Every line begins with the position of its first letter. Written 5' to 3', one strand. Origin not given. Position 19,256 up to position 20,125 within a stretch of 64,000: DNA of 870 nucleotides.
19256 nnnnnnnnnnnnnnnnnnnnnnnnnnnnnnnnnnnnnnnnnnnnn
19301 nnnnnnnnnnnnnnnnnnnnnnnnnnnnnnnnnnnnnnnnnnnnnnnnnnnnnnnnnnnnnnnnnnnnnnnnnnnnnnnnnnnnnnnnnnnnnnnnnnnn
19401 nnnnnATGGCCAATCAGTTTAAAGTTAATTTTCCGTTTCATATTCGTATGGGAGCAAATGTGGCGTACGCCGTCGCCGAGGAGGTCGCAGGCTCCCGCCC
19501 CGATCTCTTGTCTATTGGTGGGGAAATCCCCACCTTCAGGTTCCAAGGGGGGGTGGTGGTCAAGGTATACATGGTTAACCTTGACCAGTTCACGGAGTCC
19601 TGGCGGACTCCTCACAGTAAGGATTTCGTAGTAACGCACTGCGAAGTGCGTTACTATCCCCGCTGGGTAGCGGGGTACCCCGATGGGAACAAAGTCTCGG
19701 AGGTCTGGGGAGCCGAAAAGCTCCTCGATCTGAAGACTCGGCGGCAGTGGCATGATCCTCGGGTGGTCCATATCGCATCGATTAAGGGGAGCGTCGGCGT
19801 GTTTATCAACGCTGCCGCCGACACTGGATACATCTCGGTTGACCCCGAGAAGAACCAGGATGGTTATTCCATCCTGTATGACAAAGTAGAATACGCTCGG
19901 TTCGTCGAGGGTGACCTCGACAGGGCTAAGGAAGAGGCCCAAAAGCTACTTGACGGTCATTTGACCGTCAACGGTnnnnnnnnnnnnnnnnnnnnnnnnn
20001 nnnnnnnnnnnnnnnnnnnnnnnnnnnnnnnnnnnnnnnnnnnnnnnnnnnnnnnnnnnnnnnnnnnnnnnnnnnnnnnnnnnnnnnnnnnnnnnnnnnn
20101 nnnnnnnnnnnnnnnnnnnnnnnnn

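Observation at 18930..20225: GC-rich orphan ORF bracketed by two 91-bp direct repeats that fold into the same two hairpins, behind a consensus promoter and a ~390-nt structured leader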

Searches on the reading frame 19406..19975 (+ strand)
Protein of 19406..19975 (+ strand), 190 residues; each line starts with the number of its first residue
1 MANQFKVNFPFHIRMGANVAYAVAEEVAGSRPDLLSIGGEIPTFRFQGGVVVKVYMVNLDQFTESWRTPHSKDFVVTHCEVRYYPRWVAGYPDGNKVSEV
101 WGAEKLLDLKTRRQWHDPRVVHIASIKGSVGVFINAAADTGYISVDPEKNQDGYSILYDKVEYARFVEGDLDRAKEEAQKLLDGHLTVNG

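Call 8: search_protein_families(library=pfam, proteins=[window:19406-19975:+], max_evalue=0.01)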
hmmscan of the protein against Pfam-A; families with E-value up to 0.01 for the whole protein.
window:19406-19975:+ (190 aa): 0 families

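Call 14: find_homologous_proteins(query=window:19406-19975:+, max_evalue=0.001)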
Query window:19406-19975:+ (190 aa): 11 proteins with E <= 0.001 among 123 candidates.
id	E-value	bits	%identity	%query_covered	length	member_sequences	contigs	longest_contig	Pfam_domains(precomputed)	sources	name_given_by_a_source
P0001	4.2e-115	400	100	93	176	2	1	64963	-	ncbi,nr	ncbi:MAG: hypothetical protein HY482_02660 [Candidatus Wildermuthbacteria bacterium]|nr:hypothetical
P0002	3.3e-64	234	62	95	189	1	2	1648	-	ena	-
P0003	6.3e-64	233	61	94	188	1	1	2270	-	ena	-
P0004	2.5e-57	212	56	98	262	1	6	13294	-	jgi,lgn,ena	-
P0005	4.6e-56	207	56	97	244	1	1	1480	-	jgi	-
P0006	6.2e-56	207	55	95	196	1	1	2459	-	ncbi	-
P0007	1.8e-47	180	51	95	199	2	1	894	-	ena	-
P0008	1.1e-46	177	52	95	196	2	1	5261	-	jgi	-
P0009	1.1e-43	167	48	95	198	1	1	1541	-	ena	-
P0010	9.9e-39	151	46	87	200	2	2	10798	-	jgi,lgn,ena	-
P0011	2.4e-20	91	51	55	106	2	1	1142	-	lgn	-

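Call 15: find_encoding_contigs(protein=P0004, flank=6000, max_places=6)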
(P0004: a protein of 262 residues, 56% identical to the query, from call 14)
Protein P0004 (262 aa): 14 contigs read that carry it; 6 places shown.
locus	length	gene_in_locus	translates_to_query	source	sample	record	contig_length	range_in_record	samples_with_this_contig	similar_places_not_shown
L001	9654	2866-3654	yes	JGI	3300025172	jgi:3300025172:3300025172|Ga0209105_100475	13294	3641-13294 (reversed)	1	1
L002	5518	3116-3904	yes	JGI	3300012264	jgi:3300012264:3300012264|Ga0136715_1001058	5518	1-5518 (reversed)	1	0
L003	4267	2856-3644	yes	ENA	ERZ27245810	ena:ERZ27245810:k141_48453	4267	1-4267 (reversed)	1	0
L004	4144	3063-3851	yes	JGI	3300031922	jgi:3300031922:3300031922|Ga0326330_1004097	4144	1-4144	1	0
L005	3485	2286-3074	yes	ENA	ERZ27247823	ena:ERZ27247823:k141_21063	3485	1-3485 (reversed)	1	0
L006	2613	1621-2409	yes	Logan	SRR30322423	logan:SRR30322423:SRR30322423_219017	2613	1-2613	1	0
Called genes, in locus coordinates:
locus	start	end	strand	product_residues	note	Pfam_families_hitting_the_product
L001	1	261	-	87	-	?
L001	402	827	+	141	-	PF00856:SET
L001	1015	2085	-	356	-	PF00144:Beta-lactamase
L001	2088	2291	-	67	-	PF13560:HTH_31, PF12844:HTH_19, PF13443:HTH_26, PF01381:HTH_3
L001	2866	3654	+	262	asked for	-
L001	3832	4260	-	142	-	PF00041:fn3 (weak)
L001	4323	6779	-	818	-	PF00133:tRNA-synt_1, PF09334:tRNA-synt_1g, PF13603:tRNA-synt_1_2, PF00133:tRNA-synt_1, PF09334:tRNA-synt_1g, PF08264:Anticodon_1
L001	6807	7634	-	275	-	PF01026:TatD_DNase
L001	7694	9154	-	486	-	PF00133:tRNA-synt_1, PF01406:tRNA-synt_1e, PF01921:tRNA-synt_1f (faint), PF09334:tRNA-synt_1g, PF00133:tRNA-synt_1, PF08264:Anticodon_1 (weak)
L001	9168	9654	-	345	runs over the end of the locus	PF01594:AI-2E_transport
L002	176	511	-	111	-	PF09685:MamF_MmsF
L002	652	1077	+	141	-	PF00856:SET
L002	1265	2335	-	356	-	PF00144:Beta-lactamase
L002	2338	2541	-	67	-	PF13560:HTH_31, PF12844:HTH_19, PF13443:HTH_26, PF01381:HTH_3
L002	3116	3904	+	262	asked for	-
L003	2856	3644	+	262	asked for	-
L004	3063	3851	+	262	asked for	-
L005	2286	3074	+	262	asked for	-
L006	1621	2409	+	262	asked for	-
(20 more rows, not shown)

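Call 16: find_encoding_contigs(protein=P0010, flank=6000, max_places=4)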
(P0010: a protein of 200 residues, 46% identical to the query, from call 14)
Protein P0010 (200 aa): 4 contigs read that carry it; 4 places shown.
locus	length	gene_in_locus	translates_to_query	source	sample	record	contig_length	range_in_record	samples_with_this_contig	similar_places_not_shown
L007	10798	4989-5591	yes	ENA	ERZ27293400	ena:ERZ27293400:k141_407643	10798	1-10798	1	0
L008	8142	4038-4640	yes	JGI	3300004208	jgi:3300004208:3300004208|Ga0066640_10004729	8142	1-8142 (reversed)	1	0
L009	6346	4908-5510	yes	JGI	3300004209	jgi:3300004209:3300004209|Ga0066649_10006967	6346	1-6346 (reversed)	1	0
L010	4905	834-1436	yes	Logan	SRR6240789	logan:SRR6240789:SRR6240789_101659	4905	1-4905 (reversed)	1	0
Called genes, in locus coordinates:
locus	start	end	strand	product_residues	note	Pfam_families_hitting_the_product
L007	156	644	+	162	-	PF07963:N_methyl (weak)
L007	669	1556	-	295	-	PF17827:PrmC_N, PF06325:PrmA (weak), PF13847:Methyltransf_31, PF13649:Methyltransf_25 (weak)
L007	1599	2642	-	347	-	PF03462:PCRF, PF00472:RF-1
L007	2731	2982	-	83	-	-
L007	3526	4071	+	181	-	PF00466:Ribosomal_L10, PF27436:RL10_C (faint)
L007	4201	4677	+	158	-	PF16320:Ribosomal_L12_N, PF00542:Ribosomal_L12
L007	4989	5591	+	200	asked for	-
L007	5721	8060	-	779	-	-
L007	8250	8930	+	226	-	-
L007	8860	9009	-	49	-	-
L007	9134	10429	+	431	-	PF13551:HTH_29 (weak)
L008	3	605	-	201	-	?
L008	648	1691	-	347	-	PF03462:PCRF, PF00472:RF-1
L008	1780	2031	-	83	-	-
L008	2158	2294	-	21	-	-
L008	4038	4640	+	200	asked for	-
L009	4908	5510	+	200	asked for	-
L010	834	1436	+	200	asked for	-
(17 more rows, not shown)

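Call 17: find_encoding_contigs(protein=P0008, flank=6000, max_places=4)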
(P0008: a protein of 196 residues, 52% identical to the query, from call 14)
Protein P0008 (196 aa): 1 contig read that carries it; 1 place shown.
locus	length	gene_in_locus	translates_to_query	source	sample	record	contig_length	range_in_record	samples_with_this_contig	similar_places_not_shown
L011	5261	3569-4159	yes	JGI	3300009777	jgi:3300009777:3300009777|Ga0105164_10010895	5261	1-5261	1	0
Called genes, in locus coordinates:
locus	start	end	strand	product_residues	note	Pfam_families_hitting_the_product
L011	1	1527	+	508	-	?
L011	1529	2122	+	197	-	PF11967:RecO_N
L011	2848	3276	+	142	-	-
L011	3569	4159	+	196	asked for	-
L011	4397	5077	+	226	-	-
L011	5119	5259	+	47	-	?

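Call 22: find_encoding_contigs(protein=P0002, flank=5000, max_places=4)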
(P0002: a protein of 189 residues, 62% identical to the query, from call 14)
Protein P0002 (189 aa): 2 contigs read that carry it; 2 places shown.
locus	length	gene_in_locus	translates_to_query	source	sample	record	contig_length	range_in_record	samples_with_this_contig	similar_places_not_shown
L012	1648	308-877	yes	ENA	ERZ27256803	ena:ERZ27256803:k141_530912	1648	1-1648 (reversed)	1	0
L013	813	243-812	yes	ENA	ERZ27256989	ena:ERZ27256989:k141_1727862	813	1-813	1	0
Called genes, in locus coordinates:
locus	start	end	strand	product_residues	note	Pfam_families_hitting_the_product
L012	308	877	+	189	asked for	-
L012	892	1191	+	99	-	-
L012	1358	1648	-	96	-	?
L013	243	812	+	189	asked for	?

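Call 23: find_encoding_contigs(protein=P0003, flank=5000, max_places=4)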
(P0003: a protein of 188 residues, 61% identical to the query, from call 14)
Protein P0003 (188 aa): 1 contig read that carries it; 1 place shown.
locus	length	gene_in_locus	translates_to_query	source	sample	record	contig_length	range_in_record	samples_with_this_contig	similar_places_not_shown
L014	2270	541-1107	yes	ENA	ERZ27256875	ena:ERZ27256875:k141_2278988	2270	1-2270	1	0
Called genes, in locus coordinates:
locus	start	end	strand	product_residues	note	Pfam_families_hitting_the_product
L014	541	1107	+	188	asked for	-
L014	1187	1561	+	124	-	-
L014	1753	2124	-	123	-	-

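Call 24: find_encoding_contigs(protein=P0005, flank=5000, max_places=4)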
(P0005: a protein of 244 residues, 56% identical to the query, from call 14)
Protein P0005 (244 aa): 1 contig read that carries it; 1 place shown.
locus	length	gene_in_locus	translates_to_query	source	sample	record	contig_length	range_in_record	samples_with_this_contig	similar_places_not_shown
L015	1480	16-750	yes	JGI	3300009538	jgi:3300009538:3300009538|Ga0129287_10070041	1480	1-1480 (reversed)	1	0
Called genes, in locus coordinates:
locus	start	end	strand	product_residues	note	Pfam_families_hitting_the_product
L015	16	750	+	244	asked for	-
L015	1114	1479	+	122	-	?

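Call 25: find_encoding_contigs(protein=P0006, flank=5000, max_places=4)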
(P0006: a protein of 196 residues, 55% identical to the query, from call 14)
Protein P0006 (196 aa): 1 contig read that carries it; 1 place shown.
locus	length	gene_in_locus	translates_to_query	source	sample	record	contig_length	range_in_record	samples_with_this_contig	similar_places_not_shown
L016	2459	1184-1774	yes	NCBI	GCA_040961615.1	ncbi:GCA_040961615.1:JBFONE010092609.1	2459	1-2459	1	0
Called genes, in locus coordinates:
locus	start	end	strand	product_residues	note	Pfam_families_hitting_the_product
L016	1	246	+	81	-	?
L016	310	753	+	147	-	-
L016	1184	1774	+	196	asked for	-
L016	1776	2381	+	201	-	-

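Call 26: find_encoding_contigs(protein=P0009, flank=5000, max_places=4)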
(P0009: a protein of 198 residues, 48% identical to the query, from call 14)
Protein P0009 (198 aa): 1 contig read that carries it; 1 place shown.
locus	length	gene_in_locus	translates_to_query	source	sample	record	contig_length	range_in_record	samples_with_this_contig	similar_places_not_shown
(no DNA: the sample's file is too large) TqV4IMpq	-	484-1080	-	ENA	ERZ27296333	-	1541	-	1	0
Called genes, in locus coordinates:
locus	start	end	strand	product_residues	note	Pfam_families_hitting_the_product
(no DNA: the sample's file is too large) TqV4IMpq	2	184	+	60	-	?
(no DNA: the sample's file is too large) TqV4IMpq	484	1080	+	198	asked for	-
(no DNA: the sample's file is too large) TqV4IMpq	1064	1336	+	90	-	-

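Call 27: find_encoding_contigs(protein=P0007, flank=5000, max_places=4)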
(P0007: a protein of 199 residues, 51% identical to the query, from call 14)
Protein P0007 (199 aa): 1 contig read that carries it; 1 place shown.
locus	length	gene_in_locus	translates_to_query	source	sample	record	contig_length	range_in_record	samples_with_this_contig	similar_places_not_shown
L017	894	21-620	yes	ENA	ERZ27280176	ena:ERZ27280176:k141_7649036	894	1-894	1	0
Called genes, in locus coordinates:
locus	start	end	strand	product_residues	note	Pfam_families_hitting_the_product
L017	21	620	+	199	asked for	-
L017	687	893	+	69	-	?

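Call 37: find_related_loci(query=A2, collection=genome_contigs, flank=3000)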
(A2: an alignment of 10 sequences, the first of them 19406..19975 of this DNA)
Query A2 (190 aa) in genome_contigs; peptide patterns used: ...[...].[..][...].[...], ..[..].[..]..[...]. (x = any residue, [..] = any of these).
117 stretches matched a pattern, but none encodes a relative of the query by tblastn (E <= 1e-3).

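Call 38: find_related_loci(query=A2, collection=metagenome_contigs, flank=3000)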
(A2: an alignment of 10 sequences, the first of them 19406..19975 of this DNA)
Query A2 (190 aa) in metagenome_contigs; peptide patterns used: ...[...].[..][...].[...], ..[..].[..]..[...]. (x = any residue, [..] = any of these).
92 stretches matched a pattern; 7 encode a relative of the query (tblastn E <= 1e-3); 7 distinct loci.
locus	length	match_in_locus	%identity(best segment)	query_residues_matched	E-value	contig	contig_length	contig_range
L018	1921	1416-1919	62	2-172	4e-70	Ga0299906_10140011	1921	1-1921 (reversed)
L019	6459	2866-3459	56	5-190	7e-66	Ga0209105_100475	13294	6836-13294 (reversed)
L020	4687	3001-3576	52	6-185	2e-55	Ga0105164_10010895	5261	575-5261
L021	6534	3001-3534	51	5-182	5e-54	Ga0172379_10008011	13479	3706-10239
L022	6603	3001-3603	46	5-182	7e-52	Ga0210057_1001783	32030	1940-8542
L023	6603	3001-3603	46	5-182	7e-52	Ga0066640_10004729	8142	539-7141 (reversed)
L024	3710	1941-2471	47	6-182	1e-49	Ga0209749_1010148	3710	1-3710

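Call 44: predict_structure(alignment_id=A2)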
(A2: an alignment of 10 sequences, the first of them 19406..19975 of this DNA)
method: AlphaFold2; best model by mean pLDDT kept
length: 190 residues; sequences in the alignment: 10
mean_pLDDT: 83.2   pTM: 0.73
mean pLDDT of the five models: 83.2, 83.1, 82.7, 82.5, 81.6
residues with pLDDT >= 90: 80; 70-90: 77; 50-70: 25; < 50: 8
segments of 3 or more residues with pLDDT < 50: 1-3, 65-69
pLDDT, mean of each block of 10 residues (from residue 1): 60 90 91 91 93 91 51 84 77 82 94 85 88 87 78 76 90 95 79
secondary structure, 60 per line:
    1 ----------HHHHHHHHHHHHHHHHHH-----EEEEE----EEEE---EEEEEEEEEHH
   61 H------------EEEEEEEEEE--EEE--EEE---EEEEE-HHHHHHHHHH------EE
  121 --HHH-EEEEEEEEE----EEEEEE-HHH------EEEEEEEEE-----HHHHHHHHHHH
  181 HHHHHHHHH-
elements in order: H11-28 E34-38 E43-46 E50-58 E74-83 E86-88 E91-93 E97-101 H103-112 E127-135 E140-145 E156-164 H170-189

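Call 47: fold_search(model_id=the predicted structure, library=pdb)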
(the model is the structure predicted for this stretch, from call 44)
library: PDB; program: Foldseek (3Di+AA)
matches with E <= 10: 341; with E <= 0.001: 0
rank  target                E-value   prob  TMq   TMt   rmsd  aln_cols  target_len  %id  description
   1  6mf6_B                5.2e-02  0.06  0.12  0.10  23.9       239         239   10  Crystal structure of budding yeast Cdc5 polo-box domain in complex with the Dbf4 polo-interacting region. (released 2020-02-19)
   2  6yfb_AA               5.8e-02  0.11  0.13  0.15  26.0       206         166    9  Virus-like particle of bacteriophage AVE016 (released 2020-09-02)
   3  4n7v_A                1.3e-01  0.09  0.16  0.14  17.1       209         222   10  Crystal structure of human Plk4 cryptic polo box (CPB) in complex with a Cep152 N-terminal fragment (released 2014-07-02)
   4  6mf4                  1.3e-01  0.04  0.12  0.10  23.0       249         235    9  Crystal structure of the polo-box domain of Cdc5 from budding yeast. (released 2020-02-19)
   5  3p0l_D                2.3e-01  0.11  0.16  0.16  13.5       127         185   15  Human steroidogenic acute regulatory protein (released 2010-11-24)
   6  6w3i_B                2.3e-01  0.09  0.17  0.15  17.0       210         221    7  Crystal structure of a FAM46C mutant in complex with Plk4 (released 2020-05-06)
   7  4g7n_A                3.7e-01  0.08  0.18  0.16  17.9       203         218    8  The Structure of the Plk4 Cryptic Polo Box Reveals Two Tandem Polo Boxes Required for Centriole Duplication (released 2012-10-10)
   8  6w38_B                3.7e-01  0.06  0.16  0.15  16.3       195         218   11  Crystal structure of the FAM46C/Plk4 complex (released 2020-05-06)
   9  6n46_A                4.4e-01  0.06  0.17  0.16  17.7       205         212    9  Crystal structure of the cryptic polo box domain of a human activated Plk4 (released 2019-09-04)
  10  7auw_B                6.6e-01  0.06  0.14  0.10  13.9       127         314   10  Inhibitory complex of human meprin beta with mouse fetuin-B. (released 2021-04-14)
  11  6yfp_AA               7.0e-01  0.09  0.16  0.17   9.9       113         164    9  Virus-like particle of bacteriophage GQ-112 (released 2020-09-02)
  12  1yli_B                8.4e-01  0.08  0.14  0.17  13.6        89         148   17  Crystal structure of HI0827, a hexameric broad specificity acyl-coenzyme A thioesterase (released 2005-02-01)
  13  3bjk_C                8.4e-01  0.05  0.13  0.17  16.6       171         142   13  Crystal structure of HI0827, a hexameric broad specificity acyl-coenzyme A thioesterase: The Asp44Ala mutant enzyme (released 2008-02-26)
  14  8v45_D                9.5e-01  0.08  0.15  0.09  10.5       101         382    8  CryoEM structure of AriA-Ocr complex (released 2024-06-26)
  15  5dm5_F                1.0e+00  0.09  0.14  0.21  14.2        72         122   18  Crystal structure of the hexameric thioesterase y2039 from Yersinia pestis (released 2015-11-11)
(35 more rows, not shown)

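Call 48: fold_search(model_id=the predicted structure, library=viral)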
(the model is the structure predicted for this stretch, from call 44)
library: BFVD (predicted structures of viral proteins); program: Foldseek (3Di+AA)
matches with E <= 10: 488; with E <= 0.001: 0
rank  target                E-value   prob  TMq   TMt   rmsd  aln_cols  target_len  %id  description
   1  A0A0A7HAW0            3.8e-02  0.16  0.17  0.18  15.4       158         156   11  Uncharacterized protein [Arthrobacter phage vB_ArtM-ArV1]
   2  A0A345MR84            9.8e-02  0.10  0.13  0.19  22.0       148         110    8  (no name in the UniProt tables at hand)
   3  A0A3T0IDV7            1.6e-01  0.12  0.19  0.06  13.3       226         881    8  (no name in the UniProt tables at hand)
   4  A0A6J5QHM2            1.7e-01  0.21  0.19  0.26  10.0       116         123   11  Uncharacterized protein [uncultured Caudovirales phage]
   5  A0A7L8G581            1.9e-01  0.28  0.19  0.33   9.0        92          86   11  (no name in the UniProt tables at hand)
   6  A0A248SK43            2.1e-01  0.51  0.28  0.14  11.5       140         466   11  (no name in the UniProt tables at hand)
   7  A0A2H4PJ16            2.9e-01  0.18  0.17  0.28  11.1       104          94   12  Uncharacterized protein [Corynebacterium phage phi674]
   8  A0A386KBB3            3.0e-01  0.09  0.20  0.19  17.4       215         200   16  Uncharacterized protein [Arthrobacter phage KBurrousTX]
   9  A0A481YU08            3.4e-01  0.13  0.19  0.25  16.2       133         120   14  Uncharacterized protein [Marseillevirus LCMAC102]
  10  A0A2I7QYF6            3.4e-01  0.04  0.14  0.10  20.4       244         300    8  (no name in the UniProt tables at hand)
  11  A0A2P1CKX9            3.6e-01  0.11  0.17  0.25  10.3       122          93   13  Uncharacterized protein [Pantoea phage vB_PagS_Vid5]
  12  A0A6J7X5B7            3.8e-01  0.13  0.21  0.30  18.6       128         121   11  Uncharacterized protein [uncultured Caudovirales phage]
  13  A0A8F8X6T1            3.8e-01  0.08  0.19  0.15  16.7       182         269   11  (no name in the UniProt tables at hand)
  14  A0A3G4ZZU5            4.1e-01  0.14  0.20  0.25  13.7       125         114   13  Uncharacterized protein [Harvfovirus sp.]
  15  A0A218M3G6            4.3e-01  0.10  0.16  0.23  14.3       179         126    9  Uncharacterized protein [Acidovorax phage ACP17]
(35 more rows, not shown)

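Call 49: search_protein_representatives(alignment_id=A2)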
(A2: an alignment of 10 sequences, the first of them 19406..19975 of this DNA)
Query: 10 sequences, 197 profile positions. Proteins with E-value up to 0.001 (for the whole library): 90; up to 1e-10: 74; up to 1e-30: 32. The best 90 are listed.
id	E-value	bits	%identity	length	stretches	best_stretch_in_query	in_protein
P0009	9.7e-94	328.4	-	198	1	2-193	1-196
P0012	9.9e-89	312.1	-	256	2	2-193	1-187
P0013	1.2e-71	256.3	-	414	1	3-189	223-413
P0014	4.0e-62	225.2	-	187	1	2-195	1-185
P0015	2.1e-60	219.6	-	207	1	1-194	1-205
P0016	8.7e-60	217.6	-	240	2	1-194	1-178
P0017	2.9e-52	193.1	-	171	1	12-191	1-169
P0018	1.4e-50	187.6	-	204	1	1-193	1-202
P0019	1.3e-49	184.4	-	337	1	9-194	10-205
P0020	1.5e-49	184.2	-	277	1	5-195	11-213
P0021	1.4e-47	177.8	-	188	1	2-193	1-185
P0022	2.1e-47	177.2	-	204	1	6-195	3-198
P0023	5.3e-47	175.9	-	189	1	4-191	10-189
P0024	4.1e-46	173.0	-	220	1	5-191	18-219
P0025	4.6e-46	172.8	-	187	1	2-192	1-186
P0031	6.5e-41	156.0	-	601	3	3-195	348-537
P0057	2.9e-23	98.4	-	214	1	10-193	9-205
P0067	2.5e-19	85.6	-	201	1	5-189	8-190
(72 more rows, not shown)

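Call 50: find_related_loci(query=A2, collection=viral_contigs, flank=3000)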
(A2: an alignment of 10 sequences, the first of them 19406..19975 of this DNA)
Query A2 (190 aa) in viral_contigs; peptide patterns used: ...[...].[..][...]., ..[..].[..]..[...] (x = any residue, [..] = any of these).
34 stretches matched a pattern, but none encodes a relative of the query by tblastn (E <= 1e-3).

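Call 55: find_homologous_proteins(query=A3, max_evalue=0.00001)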
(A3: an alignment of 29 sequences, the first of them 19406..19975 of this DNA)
Query A3 (29 sequences) (190 aa, profile of the alignment): 16 proteins with E <= 0.00001 among 8000 candidates.
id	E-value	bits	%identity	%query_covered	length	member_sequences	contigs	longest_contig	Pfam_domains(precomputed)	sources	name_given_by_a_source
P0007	1.1e-82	294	51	95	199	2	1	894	-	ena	-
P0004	2.7e-80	286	56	98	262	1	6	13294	-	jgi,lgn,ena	-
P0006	1.2e-79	284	55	95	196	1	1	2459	-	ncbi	-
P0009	4.6e-79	282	48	95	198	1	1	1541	-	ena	-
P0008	2.0e-78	280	52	95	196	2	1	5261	-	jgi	-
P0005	8.8e-77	275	56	97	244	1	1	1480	-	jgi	-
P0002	4.0e-76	273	62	95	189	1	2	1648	-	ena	-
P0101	1.2e-75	271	53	96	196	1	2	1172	-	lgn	-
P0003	6.7e-75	269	61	94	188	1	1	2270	-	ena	-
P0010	4.7e-72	259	46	87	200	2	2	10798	-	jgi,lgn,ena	-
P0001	8.3e-65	236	100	93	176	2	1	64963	-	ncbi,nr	ncbi:MAG: hypothetical protein HY482_02660 [Candidatus Wildermuthbacteria bacterium]|nr:hypothetical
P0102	1.2e-55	206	37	93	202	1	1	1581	-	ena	-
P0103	3.2e-52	195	51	68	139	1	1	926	-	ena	-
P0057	4.4e-51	191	30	81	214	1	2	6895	-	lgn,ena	-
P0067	9.0e-46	174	28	96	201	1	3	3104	-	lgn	-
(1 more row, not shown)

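Call 56: find_encoding_contigs(protein=P0057, flank=4000, max_places=3)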
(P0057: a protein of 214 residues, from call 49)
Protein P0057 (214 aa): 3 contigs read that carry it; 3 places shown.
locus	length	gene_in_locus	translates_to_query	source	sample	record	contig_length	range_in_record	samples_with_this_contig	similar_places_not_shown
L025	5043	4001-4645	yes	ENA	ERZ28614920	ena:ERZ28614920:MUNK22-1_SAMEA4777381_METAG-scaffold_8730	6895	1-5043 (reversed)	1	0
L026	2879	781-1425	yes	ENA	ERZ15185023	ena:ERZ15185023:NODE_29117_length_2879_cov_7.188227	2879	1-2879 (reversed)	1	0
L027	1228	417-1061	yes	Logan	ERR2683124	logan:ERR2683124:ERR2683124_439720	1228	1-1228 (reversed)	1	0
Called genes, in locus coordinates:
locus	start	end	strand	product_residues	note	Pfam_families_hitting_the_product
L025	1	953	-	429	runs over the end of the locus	PF26745:SPM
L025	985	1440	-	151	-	-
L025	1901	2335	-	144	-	-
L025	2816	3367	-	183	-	-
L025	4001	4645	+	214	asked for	-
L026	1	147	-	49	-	?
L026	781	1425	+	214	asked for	-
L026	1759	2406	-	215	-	-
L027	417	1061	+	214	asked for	-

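Call 57: find_encoding_contigs(protein=P0067, flank=4000, max_places=3)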
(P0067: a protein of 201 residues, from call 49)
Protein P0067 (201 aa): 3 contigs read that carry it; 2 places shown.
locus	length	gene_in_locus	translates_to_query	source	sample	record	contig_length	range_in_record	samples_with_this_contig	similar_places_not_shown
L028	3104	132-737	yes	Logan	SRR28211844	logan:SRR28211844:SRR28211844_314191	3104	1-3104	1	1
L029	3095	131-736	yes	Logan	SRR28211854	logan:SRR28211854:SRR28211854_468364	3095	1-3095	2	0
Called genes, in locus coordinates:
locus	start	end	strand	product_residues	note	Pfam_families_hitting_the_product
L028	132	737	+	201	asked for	-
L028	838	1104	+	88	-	PF00312:Ribosomal_S15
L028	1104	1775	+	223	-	PF01936:NYN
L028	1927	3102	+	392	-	?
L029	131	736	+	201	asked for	-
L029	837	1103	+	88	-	PF00312:Ribosomal_S15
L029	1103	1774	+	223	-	PF01936:NYN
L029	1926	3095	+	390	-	?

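Call 58: find_encoding_contigs(protein=P0102, flank=4000, max_places=3)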
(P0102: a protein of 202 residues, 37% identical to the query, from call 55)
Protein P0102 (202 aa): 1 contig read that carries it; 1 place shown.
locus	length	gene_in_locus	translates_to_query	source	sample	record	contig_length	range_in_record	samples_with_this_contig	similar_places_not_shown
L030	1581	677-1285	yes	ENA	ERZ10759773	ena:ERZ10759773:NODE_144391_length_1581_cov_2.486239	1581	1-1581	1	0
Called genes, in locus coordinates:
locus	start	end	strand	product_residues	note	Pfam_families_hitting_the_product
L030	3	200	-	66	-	?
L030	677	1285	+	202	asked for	-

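Call 83: search_dna_similar(query=window:19406-19975:+, collection=phages, mode=protein, max_evalue=0.01)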
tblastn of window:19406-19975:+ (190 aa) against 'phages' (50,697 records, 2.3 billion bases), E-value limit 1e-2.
No match.
